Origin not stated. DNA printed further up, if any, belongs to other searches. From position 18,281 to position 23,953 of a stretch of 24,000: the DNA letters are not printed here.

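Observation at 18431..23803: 1790-aa protein concatenating three different predicted effector enzymes with no recognisable export signal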

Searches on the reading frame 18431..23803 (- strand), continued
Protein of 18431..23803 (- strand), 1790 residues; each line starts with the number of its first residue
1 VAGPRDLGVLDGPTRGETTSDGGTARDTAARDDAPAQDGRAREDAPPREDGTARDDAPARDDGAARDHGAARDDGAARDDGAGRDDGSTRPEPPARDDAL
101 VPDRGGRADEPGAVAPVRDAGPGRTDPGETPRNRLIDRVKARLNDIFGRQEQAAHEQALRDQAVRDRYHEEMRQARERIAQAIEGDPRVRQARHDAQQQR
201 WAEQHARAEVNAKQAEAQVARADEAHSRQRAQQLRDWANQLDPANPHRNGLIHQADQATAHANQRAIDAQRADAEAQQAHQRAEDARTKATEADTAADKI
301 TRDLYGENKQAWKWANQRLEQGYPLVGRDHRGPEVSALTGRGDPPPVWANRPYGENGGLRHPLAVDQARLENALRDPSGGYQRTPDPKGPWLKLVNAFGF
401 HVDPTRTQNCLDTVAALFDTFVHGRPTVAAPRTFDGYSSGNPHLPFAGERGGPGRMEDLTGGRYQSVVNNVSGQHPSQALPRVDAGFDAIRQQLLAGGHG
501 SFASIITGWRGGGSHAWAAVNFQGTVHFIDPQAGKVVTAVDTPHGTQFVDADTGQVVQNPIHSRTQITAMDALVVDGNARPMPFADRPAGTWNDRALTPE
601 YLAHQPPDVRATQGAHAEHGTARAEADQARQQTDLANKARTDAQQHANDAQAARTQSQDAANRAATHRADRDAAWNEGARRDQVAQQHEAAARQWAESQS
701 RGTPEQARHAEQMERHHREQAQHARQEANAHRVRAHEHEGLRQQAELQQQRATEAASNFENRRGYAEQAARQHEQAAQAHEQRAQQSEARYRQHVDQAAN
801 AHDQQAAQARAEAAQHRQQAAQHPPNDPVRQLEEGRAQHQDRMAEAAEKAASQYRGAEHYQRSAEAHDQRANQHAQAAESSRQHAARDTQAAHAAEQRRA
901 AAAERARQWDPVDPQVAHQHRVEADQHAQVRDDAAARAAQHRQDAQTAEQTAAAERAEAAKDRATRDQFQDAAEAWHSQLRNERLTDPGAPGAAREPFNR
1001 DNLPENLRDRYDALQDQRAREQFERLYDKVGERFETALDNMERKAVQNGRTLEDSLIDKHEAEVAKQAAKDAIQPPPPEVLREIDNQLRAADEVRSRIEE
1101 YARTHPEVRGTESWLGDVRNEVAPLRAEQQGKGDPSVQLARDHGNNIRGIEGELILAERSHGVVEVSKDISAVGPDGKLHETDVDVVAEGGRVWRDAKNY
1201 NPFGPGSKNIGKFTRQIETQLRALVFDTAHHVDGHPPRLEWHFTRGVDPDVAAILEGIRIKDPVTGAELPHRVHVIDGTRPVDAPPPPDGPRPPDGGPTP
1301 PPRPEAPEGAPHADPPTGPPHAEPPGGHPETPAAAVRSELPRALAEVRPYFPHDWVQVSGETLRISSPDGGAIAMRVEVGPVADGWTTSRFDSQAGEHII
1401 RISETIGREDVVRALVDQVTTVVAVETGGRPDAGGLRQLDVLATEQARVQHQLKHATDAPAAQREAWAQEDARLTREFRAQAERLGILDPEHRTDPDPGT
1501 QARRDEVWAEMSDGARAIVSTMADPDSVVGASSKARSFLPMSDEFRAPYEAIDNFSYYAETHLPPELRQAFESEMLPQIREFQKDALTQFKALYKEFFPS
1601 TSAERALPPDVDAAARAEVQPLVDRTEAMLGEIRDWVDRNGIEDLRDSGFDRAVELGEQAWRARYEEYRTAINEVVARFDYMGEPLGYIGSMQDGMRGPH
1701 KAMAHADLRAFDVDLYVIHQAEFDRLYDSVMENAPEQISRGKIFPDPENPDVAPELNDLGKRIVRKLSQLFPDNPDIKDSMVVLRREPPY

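Call 13: find_related_loci(query=window:18431-23803:-, collection=genome_contigs, flank=10000)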
Query window:18431-23803:- (1790 aa) in genome_contigs; peptide patterns used: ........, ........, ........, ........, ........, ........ (x = any residue, [..] = any of these).
22 stretches matched a pattern; 3 encode a relative of the query (tblastn E <= 1e-3); 2 distinct loci.
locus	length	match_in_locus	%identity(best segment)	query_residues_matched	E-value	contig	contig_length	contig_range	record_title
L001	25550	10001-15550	87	1-1790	0e+0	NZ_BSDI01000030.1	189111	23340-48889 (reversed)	Phytohabitans aurantiacus strain RD004123 sequence030, whole genome shotgun sequence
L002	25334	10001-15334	90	1-1790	0e+0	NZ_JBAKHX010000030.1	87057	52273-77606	Micromonospora sp. CPCC 206061 Scaffold29_1, whole genome shotgun sequence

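Call 15: search_protein_families(library=pfam, proteins=[L002:6284-15337:+, L002:150-1199:+, L002:1201-2163:+, L002:2164-3225:-, L002:2182-3201:+, L002:3207-4865:+, L002:3198-4667:-, L002:4870-5859:+, L002:4873-6294:-], max_evalue=0.01)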
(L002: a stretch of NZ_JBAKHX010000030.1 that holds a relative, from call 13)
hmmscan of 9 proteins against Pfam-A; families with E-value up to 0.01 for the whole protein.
L002:6284-15337:+ (3017 aa): 1 family
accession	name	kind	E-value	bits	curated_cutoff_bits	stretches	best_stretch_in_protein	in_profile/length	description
PF15644.12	Gln_amidase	-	1e-24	88.2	24.1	1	1635-1761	1-113/114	Papain fold toxin 1, glutamine deamidase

L002:150-1199:+ (349 aa): 1 family
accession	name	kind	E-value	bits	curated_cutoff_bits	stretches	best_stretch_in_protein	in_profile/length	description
PF00528.27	BPD_transp_1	-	7.3e-18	65.4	26.4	1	140-339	3-173/184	Binding-protein-dependent transport system inner membrane component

L002:1201-2163:+ (320 aa): 1 family
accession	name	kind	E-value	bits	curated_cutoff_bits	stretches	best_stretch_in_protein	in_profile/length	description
PF00528.27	BPD_transp_1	-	6.7e-16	59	26.4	1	115-311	3-180/184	Binding-protein-dependent transport system inner membrane component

L002:2164-3225:- (353 aa): 0 families

L002:2182-3201:+ (339 aa): 4 families
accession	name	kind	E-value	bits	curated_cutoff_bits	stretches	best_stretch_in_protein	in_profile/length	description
PF13377.12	Peripla_BP_3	-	5.4e-35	121.4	26.5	1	169-333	1-167/167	Periplasmic binding protein-like domain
PF00532.27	Peripla_BP_1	-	1e-25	91.2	22.2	1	60-306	2-257/281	Periplasmic binding proteins and sugar binding domain of LacI family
PF00356.27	LacI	-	8.8e-18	64.3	27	1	4-46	2-44/46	Bacterial regulatory proteins, lacI family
PF13407.12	Peripla_BP_4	-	2.2e-09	37.7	35.1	1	62-307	1-251/258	Periplasmic binding protein domain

L002:3207-4865:+ (552 aa): 2 families
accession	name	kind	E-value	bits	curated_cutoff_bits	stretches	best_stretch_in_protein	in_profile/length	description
PF00128.31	Alpha-amylase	-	2e-98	331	22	1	34-488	1-441/446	Alpha amylase, catalytic domain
PF11941.14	DUF3459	-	0.0082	16.9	22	1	476-550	1-89/90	Domain of unknown function (DUF3459)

L002:3198-4667:- (489 aa): 0 families

L002:4870-5859:+ (329 aa): 0 families

L002:4873-6294:- (473 aa): 3 families
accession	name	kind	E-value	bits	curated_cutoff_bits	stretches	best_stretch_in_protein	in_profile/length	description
PF07690.21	MFS_1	-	4.4e-41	141.4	33.4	1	28-403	10-346/347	Major Facilitator Superfamily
PF00083.30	Sugar_tr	-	2.4e-07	30.4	22.3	1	47-186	44-190/452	Sugar (and other) transporter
PF12832.13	MFS_1_like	-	0.00047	19.7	25.2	0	105-161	304-361/373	MFS_1 like family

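Call 17: search_protein_families(library=pfam, proteins=[P0019, P0009, P0002, P0029, P0031], max_evalue=0.01)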
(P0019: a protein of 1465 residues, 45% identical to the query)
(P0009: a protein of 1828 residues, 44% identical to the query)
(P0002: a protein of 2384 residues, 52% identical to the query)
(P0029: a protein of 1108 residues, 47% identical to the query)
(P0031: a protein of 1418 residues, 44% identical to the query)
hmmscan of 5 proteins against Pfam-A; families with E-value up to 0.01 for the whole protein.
P0019 (1465 aa): 4 families
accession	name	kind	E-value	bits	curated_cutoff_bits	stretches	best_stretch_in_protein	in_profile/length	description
PF15644.12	Gln_amidase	-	6.1e-31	108.3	24.1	1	848-972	1-111/114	Papain fold toxin 1, glutamine deamidase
PF25547.1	WXG100_2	-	1.9e-26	93.3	27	1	8-165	2-149/150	WXG100 like domain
PF04607.23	RelA_SpoT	-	4.3e-05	24.2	27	1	1320-1414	8-105/113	Region found in RelA / SpoT proteins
PF08590.15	DUF1771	-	7.6e-05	23.4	28.7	1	680-724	3-47/64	Domain of unknown function (DUF1771)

P0009 (1828 aa): 3 families
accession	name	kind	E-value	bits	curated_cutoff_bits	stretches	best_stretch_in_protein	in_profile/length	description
PF15644.12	Gln_amidase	-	4.3e-46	157.1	24.1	2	937-1061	2-113/114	Papain fold toxin 1, glutamine deamidase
PF25547.1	WXG100_2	-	3.7e-20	72.9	27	1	8-166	2-150/150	WXG100 like domain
PF15526.11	Ntox21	-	1.9e-07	31.8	25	1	1762-1826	3-69/71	Novel toxin 21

P0002 (2384 aa): 2 families
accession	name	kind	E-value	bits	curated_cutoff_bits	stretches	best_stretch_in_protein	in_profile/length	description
PF15644.12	Gln_amidase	-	2.4e-26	93.5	24.1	1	1189-1314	1-112/114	Papain fold toxin 1, glutamine deamidase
PF18474.7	DUF5614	-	8e-07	29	25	1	1904-2018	7-120/221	Family of unknown function (DUF5614)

P0029 (1108 aa): 2 families
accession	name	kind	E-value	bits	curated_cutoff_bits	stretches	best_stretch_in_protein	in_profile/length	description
PF15644.12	Gln_amidase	-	9.3e-32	110.9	24.1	1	231-357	1-113/114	Papain fold toxin 1, glutamine deamidase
PF14431.12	YwqJ-deaminase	-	2.3e-06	28.3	25.9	1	972-1086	20-134/138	YwqJ-like deaminase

P0031 (1418 aa): 3 families
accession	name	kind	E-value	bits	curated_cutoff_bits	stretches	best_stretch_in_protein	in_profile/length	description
PF15644.12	Gln_amidase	-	1.2e-29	104.2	24.1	1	791-917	1-113/114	Papain fold toxin 1, glutamine deamidase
PF25547.1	WXG100_2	-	3.6e-22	79.4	27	1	8-166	2-150/150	WXG100 like domain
PF04607.23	RelA_SpoT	-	8.9e-06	26.4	27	1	1261-1358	3-103/113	Region found in RelA / SpoT proteins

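Call 86: find_encoding_contigs(protein=P0002, flank=5000, max_places=2)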
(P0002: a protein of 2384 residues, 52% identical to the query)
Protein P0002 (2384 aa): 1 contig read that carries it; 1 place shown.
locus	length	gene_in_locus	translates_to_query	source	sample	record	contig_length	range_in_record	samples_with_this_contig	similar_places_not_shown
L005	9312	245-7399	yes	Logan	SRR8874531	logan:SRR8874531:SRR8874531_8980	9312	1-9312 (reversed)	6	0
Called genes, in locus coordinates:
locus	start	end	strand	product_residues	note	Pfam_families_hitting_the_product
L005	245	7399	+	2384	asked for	PF15644:Gln_amidase, PF18474:DUF5614 (weak)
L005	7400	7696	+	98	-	-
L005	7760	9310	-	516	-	?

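Call 87: find_encoding_contigs(protein=P0004, flank=10000, max_places=2)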
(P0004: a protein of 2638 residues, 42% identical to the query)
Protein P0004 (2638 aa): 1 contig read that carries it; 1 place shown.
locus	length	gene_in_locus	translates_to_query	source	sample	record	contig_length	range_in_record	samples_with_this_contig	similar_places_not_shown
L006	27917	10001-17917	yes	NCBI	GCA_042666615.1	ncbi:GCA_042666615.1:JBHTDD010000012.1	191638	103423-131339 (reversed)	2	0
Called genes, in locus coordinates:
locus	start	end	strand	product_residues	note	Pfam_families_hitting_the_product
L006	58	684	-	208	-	PF01810:LysE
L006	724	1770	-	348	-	-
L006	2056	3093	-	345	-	PF19361:DUF5937, PF01022:HTH_5 (weak), PF12840:HTH_20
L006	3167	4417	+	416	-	PF05977:MFS_3, PF07690:MFS_1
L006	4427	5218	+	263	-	PF00106:adh_short, PF08659:KR, PF13561:adh_short_C2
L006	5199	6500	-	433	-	PF05977:MFS_3, PF07690:MFS_1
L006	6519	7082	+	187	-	PF07336:ABATE, PF11706:zf-CGNR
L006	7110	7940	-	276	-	PF08241:Methyltransf_11, PF08242:Methyltransf_12, PF13649:Methyltransf_25, PF13847:Methyltransf_31 (weak)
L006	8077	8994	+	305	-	PF07179:SseB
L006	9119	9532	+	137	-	PF02575:YbaB_DNA_bd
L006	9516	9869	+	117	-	-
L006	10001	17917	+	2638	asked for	PF25547:WXG100_2, PF15644:Gln_amidase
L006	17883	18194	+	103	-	-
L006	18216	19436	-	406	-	PF04542:Sigma70_r2, PF08281:Sigma70_r4_2, PF20239:DUF6596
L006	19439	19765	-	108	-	PF03795:YCII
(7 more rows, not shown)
